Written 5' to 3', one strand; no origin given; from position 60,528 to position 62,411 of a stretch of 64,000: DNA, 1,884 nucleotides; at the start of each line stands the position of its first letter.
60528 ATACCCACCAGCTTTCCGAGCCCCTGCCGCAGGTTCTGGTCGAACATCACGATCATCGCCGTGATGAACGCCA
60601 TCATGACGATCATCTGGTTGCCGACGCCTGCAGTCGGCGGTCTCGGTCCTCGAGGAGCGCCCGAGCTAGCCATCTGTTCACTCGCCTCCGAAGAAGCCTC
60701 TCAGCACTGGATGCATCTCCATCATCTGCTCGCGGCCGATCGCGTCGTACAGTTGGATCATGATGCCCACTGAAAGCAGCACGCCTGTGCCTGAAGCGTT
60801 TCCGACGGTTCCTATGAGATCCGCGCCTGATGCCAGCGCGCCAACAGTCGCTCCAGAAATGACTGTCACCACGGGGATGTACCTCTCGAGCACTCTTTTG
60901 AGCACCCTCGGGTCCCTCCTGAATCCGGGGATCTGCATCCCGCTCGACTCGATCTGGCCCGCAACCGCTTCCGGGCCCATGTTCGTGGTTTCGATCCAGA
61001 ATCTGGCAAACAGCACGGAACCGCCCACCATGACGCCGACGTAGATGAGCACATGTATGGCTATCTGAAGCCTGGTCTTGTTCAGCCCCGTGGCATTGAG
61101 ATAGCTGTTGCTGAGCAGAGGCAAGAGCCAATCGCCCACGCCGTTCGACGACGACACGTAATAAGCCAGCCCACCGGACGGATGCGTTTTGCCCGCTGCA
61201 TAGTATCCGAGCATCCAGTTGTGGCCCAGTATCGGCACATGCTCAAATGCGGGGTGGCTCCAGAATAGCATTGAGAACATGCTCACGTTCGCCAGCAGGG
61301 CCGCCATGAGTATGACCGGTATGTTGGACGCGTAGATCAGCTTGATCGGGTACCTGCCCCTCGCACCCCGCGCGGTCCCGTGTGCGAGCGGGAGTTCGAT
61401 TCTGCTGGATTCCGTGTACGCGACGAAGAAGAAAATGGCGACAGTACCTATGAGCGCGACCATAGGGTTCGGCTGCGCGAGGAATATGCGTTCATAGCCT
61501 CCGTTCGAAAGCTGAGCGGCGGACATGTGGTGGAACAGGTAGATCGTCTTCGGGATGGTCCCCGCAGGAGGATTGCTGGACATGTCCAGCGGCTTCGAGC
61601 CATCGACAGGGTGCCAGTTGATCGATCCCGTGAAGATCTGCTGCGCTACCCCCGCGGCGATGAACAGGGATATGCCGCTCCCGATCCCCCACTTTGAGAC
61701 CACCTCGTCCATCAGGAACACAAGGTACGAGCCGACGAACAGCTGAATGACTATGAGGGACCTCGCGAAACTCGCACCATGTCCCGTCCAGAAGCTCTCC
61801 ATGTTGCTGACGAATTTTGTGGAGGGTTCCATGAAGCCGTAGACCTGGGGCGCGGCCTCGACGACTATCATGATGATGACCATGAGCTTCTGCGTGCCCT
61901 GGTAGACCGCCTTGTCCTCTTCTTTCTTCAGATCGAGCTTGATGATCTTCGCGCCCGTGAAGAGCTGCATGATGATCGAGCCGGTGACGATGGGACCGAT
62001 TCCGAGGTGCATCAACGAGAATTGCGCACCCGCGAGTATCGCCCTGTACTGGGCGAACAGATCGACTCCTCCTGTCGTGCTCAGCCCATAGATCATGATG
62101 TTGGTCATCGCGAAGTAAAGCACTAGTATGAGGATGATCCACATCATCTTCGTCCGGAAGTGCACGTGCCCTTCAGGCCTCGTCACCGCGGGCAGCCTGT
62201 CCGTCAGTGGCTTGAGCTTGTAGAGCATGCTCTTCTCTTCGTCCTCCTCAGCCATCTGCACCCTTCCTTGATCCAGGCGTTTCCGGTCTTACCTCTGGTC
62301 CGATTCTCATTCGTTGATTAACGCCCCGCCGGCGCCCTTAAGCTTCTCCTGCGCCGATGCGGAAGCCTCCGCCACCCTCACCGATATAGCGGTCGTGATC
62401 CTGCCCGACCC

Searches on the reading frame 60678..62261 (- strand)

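Call 50: search_protein_families(library=pfam, proteins=[window:60678-62261:-], max_evalue=0.001)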
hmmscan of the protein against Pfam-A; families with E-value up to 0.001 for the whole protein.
window:60678-62261:- (527 aa): 2 families
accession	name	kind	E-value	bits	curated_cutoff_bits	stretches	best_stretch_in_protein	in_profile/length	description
PF00344.25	SecY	-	2.6e-68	231.1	32.2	1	82-505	1-306/306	SecY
PF10559.14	Plug_translocon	-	1.4e-11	44.4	22.1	1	47-80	1-34/35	Plug domain of Sec61p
